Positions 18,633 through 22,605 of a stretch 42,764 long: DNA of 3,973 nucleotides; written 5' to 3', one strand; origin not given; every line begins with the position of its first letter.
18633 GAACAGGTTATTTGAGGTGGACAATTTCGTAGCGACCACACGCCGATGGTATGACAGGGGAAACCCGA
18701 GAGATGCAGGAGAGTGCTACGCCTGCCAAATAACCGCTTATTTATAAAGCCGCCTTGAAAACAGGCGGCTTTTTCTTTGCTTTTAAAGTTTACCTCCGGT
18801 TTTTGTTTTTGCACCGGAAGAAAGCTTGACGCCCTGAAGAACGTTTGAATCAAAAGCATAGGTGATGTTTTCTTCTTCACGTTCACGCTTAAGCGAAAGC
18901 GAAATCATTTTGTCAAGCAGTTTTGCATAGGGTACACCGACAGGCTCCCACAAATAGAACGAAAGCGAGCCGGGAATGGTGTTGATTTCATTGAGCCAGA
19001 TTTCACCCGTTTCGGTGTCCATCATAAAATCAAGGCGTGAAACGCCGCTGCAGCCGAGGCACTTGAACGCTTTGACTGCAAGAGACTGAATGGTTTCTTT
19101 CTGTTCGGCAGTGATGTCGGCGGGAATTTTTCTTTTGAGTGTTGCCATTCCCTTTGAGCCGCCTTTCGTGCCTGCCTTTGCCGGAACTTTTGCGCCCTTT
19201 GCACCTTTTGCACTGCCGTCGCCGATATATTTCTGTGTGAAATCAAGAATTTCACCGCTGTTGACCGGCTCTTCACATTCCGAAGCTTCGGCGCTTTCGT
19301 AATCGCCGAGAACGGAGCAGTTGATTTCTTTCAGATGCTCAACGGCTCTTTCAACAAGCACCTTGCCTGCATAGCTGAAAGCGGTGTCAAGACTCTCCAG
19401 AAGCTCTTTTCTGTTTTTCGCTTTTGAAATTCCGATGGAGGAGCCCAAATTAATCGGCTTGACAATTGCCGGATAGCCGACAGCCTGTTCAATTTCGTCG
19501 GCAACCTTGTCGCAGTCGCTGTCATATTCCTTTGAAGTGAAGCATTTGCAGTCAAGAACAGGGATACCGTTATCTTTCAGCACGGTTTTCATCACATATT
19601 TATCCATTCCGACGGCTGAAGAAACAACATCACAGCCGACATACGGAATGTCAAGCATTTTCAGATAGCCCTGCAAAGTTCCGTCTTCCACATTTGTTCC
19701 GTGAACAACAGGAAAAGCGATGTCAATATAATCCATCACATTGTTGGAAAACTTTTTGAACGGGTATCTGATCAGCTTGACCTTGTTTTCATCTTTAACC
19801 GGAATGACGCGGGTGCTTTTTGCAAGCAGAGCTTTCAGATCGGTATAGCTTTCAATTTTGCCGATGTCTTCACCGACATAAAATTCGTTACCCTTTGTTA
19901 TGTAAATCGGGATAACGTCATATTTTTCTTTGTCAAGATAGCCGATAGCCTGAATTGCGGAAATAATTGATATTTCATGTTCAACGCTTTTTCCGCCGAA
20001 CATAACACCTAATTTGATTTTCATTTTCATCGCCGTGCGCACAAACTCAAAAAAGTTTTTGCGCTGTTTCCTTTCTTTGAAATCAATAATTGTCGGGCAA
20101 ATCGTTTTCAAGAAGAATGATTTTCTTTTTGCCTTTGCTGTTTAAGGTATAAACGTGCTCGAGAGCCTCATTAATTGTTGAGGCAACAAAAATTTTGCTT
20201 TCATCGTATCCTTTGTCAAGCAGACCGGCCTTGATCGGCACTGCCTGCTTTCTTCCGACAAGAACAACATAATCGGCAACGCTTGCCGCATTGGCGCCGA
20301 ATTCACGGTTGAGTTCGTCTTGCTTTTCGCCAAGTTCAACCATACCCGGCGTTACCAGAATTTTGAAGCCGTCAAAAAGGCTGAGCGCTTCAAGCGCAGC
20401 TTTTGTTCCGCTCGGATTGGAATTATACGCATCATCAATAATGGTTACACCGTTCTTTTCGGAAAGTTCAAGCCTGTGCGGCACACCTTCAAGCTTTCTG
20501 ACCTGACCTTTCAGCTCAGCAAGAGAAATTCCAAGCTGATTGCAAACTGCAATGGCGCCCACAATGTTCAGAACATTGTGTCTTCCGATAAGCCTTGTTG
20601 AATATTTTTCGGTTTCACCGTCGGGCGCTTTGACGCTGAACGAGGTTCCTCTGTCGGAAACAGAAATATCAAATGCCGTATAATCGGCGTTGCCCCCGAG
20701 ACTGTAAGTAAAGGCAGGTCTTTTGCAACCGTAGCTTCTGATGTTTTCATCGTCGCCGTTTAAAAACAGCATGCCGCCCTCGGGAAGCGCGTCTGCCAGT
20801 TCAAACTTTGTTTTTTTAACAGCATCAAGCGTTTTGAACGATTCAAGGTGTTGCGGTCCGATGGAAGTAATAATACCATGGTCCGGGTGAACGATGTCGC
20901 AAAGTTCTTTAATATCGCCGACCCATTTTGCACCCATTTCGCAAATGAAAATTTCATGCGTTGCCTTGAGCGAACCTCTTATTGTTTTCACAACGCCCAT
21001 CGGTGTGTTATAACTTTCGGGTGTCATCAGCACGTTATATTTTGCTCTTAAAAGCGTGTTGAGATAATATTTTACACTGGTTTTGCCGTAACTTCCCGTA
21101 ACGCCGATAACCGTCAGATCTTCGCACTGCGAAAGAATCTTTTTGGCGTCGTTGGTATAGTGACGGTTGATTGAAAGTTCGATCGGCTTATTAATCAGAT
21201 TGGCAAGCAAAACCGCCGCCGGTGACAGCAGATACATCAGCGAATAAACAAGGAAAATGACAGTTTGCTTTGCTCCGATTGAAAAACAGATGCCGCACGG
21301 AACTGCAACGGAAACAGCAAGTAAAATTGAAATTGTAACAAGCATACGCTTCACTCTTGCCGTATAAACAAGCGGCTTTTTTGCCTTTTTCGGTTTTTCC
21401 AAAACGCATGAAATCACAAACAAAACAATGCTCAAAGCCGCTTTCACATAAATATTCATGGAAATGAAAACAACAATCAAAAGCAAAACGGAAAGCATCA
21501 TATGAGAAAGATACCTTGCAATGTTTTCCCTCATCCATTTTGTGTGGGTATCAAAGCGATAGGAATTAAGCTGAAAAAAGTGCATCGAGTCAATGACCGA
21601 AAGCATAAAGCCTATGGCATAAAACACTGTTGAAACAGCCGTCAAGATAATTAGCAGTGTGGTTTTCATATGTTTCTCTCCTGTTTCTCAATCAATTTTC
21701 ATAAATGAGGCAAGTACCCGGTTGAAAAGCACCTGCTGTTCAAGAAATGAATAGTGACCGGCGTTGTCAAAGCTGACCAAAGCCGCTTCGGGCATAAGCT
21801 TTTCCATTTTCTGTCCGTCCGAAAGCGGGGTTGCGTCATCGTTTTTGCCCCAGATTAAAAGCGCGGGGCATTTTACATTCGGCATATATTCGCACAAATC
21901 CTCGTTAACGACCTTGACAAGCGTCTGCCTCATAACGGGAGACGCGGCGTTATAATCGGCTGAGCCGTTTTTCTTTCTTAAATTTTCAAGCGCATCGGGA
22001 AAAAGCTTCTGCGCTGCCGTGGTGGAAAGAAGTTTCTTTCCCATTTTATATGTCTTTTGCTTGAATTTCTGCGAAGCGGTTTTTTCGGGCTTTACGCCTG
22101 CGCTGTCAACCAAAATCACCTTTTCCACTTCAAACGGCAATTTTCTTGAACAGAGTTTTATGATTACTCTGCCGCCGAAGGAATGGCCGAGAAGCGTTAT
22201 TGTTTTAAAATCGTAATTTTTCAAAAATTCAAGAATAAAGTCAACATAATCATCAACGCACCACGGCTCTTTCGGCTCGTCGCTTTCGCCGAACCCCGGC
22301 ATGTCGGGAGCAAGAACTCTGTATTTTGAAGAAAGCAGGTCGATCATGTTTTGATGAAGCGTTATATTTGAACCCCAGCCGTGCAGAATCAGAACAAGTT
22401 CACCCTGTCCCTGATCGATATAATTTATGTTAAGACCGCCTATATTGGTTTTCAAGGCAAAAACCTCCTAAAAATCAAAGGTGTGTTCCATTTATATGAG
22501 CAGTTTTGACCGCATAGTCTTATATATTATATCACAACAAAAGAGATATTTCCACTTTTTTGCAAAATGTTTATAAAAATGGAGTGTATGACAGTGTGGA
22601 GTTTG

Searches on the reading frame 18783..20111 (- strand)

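Call 26: search_protein_families(library=pfam, proteins=[window:18783-20111:-])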
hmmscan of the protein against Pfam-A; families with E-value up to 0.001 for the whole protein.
window:18783-20111:- (442 aa): 5 families
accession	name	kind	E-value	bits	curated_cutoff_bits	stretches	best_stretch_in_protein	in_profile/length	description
PF07478.18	Dala_Dala_lig_C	-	9.6e-52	175.9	24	2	178-310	2-131/204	D-ala D-ala ligase C-terminus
PF01820.27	Dala_Dala_lig_N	-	6.7e-33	114.2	34.6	1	33-160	1-121/121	D-ala D-ala ligase N-terminus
PF02786.22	CPSase_L_D2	-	3.4e-11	43.5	19.8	1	188-272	14-104/211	Carbamoyl-phosphate synthase L chain, ATP binding domain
PF02222.28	ATP-grasp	-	3.7e-07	30.4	27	0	203-267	21-86/179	ATP-grasp domain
PF02655.19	ATP-grasp_3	-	0.00092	19.8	23.2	0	332-377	110-154/160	ATP-grasp domain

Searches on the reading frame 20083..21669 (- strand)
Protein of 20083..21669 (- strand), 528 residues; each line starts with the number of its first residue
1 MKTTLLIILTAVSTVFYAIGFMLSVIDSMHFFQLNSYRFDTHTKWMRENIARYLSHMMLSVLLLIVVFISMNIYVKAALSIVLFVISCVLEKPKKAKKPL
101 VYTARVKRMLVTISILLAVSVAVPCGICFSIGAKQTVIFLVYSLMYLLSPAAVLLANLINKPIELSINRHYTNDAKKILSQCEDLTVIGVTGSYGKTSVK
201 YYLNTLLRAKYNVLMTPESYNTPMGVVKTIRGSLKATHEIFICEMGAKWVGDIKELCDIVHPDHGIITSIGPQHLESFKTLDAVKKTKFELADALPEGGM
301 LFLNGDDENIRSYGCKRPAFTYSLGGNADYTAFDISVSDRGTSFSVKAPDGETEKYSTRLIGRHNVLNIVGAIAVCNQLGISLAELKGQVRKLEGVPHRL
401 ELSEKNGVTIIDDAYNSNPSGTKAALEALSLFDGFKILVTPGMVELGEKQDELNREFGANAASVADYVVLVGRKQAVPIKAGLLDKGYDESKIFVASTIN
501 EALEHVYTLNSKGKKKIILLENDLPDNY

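Call 26: search_protein_families(library=pfam, proteins=[window:20083-21669:-])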
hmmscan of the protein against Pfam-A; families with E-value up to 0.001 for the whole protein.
window:20083-21669:- (528 aa): 2 families
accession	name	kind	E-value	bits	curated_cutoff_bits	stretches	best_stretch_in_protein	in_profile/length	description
PF08245.18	Mur_ligase_M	-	3.4e-42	145.1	24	1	190-376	1-200/200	Mur ligase middle domain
PF02875.26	Mur_ligase_C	-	9.8e-13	49.5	28.4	1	398-510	1-114/127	Mur ligase, glutamate ligase domain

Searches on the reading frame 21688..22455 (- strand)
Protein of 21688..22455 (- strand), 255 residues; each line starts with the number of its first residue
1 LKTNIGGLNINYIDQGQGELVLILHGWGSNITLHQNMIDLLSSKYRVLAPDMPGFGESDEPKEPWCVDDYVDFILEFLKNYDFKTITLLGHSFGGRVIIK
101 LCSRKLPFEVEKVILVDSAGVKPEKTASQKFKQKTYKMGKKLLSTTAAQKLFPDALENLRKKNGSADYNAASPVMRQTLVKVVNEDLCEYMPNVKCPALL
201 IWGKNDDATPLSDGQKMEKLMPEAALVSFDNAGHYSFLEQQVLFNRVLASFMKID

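Call 26: search_protein_families(library=pfam, proteins=[window:21688-22455:-])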
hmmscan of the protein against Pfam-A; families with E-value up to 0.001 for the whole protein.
window:21688-22455:- (255 aa): 5 families
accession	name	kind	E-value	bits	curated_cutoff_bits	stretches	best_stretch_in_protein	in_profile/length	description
PF00561.26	Abhydrolase_1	-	2.5e-28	99.8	25.8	2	20-121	2-103/245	alpha/beta hydrolase fold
PF12697.13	Abhydrolase_6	-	3.5e-19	70.8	26.3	1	21-242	1-212/217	Alpha/beta hydrolase family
PF12146.15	Hydrolase_4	-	1.1e-13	51.6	27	1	20-240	6-238/239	Serine aminopeptidase, S33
PF06821.19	Ser_hydrolase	-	6.3e-06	26.6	22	1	22-136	2-108/172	Serine hydrolase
PF08386.16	Abhydrolase_4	-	1.1e-05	26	21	1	195-251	34-90/103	TAP-like protein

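Call 30: find_encoding_contigs(protein=window:21688-22455:-, flank=3000, max_places=10)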
Protein window:21688-22455:- (255 aa): 1 contig read that carries it; 1 place shown.
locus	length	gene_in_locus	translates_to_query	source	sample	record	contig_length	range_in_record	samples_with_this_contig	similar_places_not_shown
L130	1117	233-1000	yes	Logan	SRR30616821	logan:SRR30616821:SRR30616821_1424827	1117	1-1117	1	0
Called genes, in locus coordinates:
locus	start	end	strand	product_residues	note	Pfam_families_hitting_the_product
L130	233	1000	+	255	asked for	PF12146:Hydrolase_4, PF00561:Abhydrolase_1, PF06821:Ser_hydrolase (faint), PF12697:Abhydrolase_6, PF00561:Abhydrolase_1 (weak), PF08386:Abhydrolase_4 (weak)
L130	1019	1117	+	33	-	?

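Call 33: find_homologous_proteins(query=window:21688-22455:-, max_evalue=1e-30)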
Query window:21688-22455:- (255 aa): 5596 proteins with E <= 1e-30 among 7929 candidates; the best 120 are listed.
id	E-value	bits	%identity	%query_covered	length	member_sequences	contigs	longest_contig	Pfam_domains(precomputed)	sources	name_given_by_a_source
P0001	9.7e-169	577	100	100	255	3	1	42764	PF12697.14,PF00561.27,PF06821.20,PF12146.16,PF08386.17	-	-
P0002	3.0e-143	494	84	100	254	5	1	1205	PF12697.14,PF00561.27,PF06821.20,PF12146.16,PF08386.17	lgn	-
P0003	9.2e-143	492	83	100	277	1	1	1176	PF12697.14,PF00561.27,PF06821.20,PF12146.16,PF08386.17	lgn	-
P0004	5.8e-142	489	86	100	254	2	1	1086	PF12697.14,PF00561.27,PF12146.16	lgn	-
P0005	1.9e-140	484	82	100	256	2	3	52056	PF12697.14,PF00561.27,PF12146.16,PF08386.17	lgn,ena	-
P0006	3.8e-139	480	83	100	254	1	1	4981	PF12697.14,PF10230.16,PF00561.27,PF06821.20,PF12146.16,PF08386.17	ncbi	-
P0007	1.6e-138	478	81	100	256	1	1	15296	PF12697.14,PF00561.27,PF12146.16,PF08386.17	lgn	-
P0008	9.4e-138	476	81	100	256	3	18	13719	PF12697.14,PF00561.27,PF06821.20,PF12146.16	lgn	-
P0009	6.6e-137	473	82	100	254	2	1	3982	PF12697.14,PF00561.27,PF12146.16,PF08386.17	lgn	-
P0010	1.1e-136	472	81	100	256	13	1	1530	PF12697.14,PF00561.27,PF12146.16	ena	-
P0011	1.6e-136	471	81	100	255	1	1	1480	PF12697.14,PF10230.16,PF00561.27,PF06821.20,PF12146.16,PF08386.17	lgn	-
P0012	2.4e-136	471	81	100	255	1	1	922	PF12697.14,PF10230.16,PF00561.27,PF06821.20,PF12146.16,PF08386.17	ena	-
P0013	4.3e-136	470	81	100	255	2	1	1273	PF12697.14,PF10230.16,PF00561.27,PF06821.20,PF12146.16,PF08386.17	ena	-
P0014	9.8e-136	469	81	100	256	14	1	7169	PF12697.14,PF00561.27,PF06821.20,PF12146.16,PF08386.17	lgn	-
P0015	1.5e-135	468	82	100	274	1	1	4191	PF12697.14,PF00561.27,PF06821.20,PF12146.16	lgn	-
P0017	5.9e-135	466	81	100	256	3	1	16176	PF12697.14,PF00561.27,PF12146.16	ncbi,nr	ncbi:MAG: alpha/beta hydrolase [Ruminococcus sp.]|nr:alpha/beta hydrolase [Ruminococcus sp.]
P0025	4.7e-129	447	78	100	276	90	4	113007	PF12697.14,PF00561.27,PF12146.16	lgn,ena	-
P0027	1.8e-128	445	77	100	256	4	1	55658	PF12697.14,PF00561.27,PF06821.20,PF12146.16,PF08386.17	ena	-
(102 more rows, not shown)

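Call 34: find_encoding_contigs(protein=P0005, flank=4000, max_places=2)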
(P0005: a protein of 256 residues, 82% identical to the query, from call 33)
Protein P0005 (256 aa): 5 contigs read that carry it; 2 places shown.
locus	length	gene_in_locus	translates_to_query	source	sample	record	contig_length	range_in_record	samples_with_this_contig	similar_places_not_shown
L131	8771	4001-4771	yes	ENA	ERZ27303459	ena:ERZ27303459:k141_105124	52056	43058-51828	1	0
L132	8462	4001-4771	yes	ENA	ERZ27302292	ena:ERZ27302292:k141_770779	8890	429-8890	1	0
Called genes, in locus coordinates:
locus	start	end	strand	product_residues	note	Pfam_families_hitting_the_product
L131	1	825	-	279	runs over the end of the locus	PF02311:AraC_binding, PF12833:HTH_18, PF00165:HTH_AraC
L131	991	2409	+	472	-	PF02614:UxaC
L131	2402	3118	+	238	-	PF00753:Lactamase_B, PF23023:Anti-Pycsar_Apyc1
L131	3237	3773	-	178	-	PF02915:Rubrerythrin, PF21349:RUBY_RBDX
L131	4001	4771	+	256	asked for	PF00561:Abhydrolase_1, PF12146:Hydrolase_4, PF12697:Abhydrolase_6, PF00561:Abhydrolase_1 (weak), PF08386:Abhydrolase_4 (faint)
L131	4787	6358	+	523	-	PF08245:Mur_ligase_M, PF02875:Mur_ligase_C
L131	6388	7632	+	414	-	PF01820:Dala_Dala_lig_N, PF02786:CPSase_L_D2 (weak), PF02222:ATP-grasp (faint), PF07478:Dala_Dala_lig_C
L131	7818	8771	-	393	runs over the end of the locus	?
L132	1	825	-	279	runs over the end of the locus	PF02311:AraC_binding, PF12833:HTH_18, PF00165:HTH_AraC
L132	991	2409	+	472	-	PF02614:UxaC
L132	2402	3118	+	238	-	PF00753:Lactamase_B, PF23023:Anti-Pycsar_Apyc1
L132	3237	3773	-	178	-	PF02915:Rubrerythrin, PF21349:RUBY_RBDX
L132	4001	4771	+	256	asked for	PF00561:Abhydrolase_1, PF12146:Hydrolase_4, PF12697:Abhydrolase_6, PF00561:Abhydrolase_1 (weak), PF08386:Abhydrolase_4 (faint)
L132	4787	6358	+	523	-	PF08245:Mur_ligase_M, PF02875:Mur_ligase_C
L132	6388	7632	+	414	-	PF01820:Dala_Dala_lig_N, PF02786:CPSase_L_D2 (weak), PF07478:Dala_Dala_lig_C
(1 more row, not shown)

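Call 35: find_encoding_contigs(protein=P0017, flank=4000, max_places=2)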
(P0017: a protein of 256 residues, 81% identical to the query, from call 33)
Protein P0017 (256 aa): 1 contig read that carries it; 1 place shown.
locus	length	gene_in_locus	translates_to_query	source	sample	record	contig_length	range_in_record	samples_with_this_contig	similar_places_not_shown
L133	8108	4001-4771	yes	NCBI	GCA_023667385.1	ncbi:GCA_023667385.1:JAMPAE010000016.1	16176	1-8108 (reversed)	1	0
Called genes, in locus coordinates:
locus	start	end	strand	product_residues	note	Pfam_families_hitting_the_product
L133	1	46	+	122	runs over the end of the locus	PF00416:Ribosomal_S13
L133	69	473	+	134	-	PF00411:Ribosomal_S11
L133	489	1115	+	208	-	PF00163:Ribosomal_S4, PF01479:S4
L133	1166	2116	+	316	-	PF01193:RNA_pol_L, PF01000:RNA_pol_A_bac, PF03118:RNA_pol_A_CTD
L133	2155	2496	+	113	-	PF01196:Ribosomal_L17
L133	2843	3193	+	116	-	-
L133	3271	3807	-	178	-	PF00210:Ferritin (faint), PF02915:Rubrerythrin, PF21349:RUBY_RBDX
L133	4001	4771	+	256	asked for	PF00561:Abhydrolase_1, PF12146:Hydrolase_4, PF12697:Abhydrolase_6, PF00561:Abhydrolase_1 (weak)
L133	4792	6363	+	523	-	PF08245:Mur_ligase_M, PF02875:Mur_ligase_C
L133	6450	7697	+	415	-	PF01820:Dala_Dala_lig_N, PF02786:CPSase_L_D2, PF02222:ATP-grasp (faint), PF07478:Dala_Dala_lig_C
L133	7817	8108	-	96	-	?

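Call 36: find_encoding_contigs(protein=P0025, flank=4000, max_places=2)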
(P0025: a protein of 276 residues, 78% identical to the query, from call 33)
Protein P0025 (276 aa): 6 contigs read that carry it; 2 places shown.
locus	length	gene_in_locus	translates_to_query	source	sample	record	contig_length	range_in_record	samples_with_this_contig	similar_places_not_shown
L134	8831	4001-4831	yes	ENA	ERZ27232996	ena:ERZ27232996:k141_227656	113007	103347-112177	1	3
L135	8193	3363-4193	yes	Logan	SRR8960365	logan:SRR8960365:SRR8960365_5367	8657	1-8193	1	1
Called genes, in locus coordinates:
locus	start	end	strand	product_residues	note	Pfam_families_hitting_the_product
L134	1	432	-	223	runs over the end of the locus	-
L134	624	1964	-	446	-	PF02812:ELFV_dehydrog_N, PF00208:ELFV_dehydrog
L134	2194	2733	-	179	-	PF02915:Rubrerythrin, PF21349:RUBY_RBDX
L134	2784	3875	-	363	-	PF00245:Alk_phosphatase, PF01676:Metalloenzyme, PF00245:Alk_phosphatase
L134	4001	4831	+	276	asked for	PF00561:Abhydrolase_1, PF12146:Hydrolase_4, PF12697:Abhydrolase_6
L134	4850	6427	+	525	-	PF08245:Mur_ligase_M, PF02875:Mur_ligase_C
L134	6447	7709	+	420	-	PF01820:Dala_Dala_lig_N, PF02786:CPSase_L_D2 (weak), PF02222:ATP-grasp (faint), PF07478:Dala_Dala_lig_C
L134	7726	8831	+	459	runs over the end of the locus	PF00206:Lyase_1, PF14698:ASL_C2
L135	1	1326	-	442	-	?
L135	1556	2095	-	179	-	PF02915:Rubrerythrin, PF21349:RUBY_RBDX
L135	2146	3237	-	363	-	PF00245:Alk_phosphatase, PF01676:Metalloenzyme, PF00245:Alk_phosphatase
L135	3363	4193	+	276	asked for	PF00561:Abhydrolase_1, PF12146:Hydrolase_4, PF12697:Abhydrolase_6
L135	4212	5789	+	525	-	PF08245:Mur_ligase_M, PF02875:Mur_ligase_C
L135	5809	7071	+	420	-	PF01820:Dala_Dala_lig_N, PF02786:CPSase_L_D2 (weak), PF02222:ATP-grasp (faint), PF07478:Dala_Dala_lig_C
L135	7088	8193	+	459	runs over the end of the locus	PF00206:Lyase_1, PF14698:ASL_C2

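Call 37: find_encoding_contigs(protein=P0027, flank=4000, max_places=2)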
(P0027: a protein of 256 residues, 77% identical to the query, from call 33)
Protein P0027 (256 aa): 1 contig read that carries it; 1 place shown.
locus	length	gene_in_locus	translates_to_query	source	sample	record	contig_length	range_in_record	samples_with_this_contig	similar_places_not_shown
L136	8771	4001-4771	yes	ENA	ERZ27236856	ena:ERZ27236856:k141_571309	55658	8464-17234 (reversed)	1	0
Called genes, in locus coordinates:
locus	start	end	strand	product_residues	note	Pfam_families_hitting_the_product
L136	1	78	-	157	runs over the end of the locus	PF00149:Metallophos (weak), PF12850:Metallophos_2, PF14582:Metallophos_3 (faint)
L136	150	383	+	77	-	-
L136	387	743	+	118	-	-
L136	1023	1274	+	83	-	PF12637:TSCPD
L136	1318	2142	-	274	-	PF13349:DUF4097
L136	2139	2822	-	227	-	PF18917:LiaI-LiaF-like_TM1 (faint), PF22570:LiaF-TM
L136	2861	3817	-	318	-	PF00890:FAD_binding_2 (weak), PF01266:DAO (weak), PF01946:Thi4 (weak), PF03486:HI0933_like (weak), PF07992:Pyr_redox_2, PF12831:FAD_oxidored, PF13738:Pyr_redox_3, PF00070:Pyr_redox, +2 more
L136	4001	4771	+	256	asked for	PF00561:Abhydrolase_1, PF12146:Hydrolase_4, PF12697:Abhydrolase_6, PF06821:Ser_hydrolase (faint), PF08386:Abhydrolase_4 (weak)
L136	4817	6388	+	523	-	PF08245:Mur_ligase_M, PF02875:Mur_ligase_C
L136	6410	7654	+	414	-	-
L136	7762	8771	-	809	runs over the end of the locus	PF13347:MFS_2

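Call 39: find_encoding_contigs(protein=P0004, flank=4000, max_places=3)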
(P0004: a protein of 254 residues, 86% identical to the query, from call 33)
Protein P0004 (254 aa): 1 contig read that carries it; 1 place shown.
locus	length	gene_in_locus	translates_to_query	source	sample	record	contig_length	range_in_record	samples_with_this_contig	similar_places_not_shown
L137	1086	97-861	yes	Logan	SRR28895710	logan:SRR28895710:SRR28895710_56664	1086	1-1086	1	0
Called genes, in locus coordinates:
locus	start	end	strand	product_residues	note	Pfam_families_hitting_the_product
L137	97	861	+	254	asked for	PF00561:Abhydrolase_1, PF12146:Hydrolase_4, PF12697:Abhydrolase_6, PF00561:Abhydrolase_1 (weak)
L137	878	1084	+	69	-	?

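Call 40: find_encoding_contigs(protein=P0006, flank=4000, max_places=3)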
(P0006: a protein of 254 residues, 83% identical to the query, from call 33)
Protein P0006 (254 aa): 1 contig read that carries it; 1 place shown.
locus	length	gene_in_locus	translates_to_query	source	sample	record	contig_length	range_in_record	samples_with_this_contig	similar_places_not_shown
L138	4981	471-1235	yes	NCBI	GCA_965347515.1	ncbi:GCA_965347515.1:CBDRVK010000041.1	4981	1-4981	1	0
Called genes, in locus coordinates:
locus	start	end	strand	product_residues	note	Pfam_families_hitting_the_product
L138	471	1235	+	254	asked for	PF00561:Abhydrolase_1, PF06821:Ser_hydrolase (faint), PF10230:LIDHydrolase (faint), PF12146:Hydrolase_4, PF12697:Abhydrolase_6, PF00561:Abhydrolase_1 (weak), PF08386:Abhydrolase_4 (weak)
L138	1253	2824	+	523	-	PF08245:Mur_ligase_M, PF02875:Mur_ligase_C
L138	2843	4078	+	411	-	PF01820:Dala_Dala_lig_N, PF02786:CPSase_L_D2, PF02222:ATP-grasp (faint), PF07478:Dala_Dala_lig_C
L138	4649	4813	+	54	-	-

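Call 41: find_encoding_contigs(protein=P0002, flank=4000, max_places=3)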
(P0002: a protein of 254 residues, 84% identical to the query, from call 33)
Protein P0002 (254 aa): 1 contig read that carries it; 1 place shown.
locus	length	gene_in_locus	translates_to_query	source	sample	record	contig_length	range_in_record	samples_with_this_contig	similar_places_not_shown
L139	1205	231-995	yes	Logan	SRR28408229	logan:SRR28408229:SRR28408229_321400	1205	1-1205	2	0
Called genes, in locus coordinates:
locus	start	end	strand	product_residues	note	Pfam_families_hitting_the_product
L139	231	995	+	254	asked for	PF00561:Abhydrolase_1, PF06821:Ser_hydrolase (faint), PF12146:Hydrolase_4, PF12697:Abhydrolase_6, PF08386:Abhydrolase_4 (faint)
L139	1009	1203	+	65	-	?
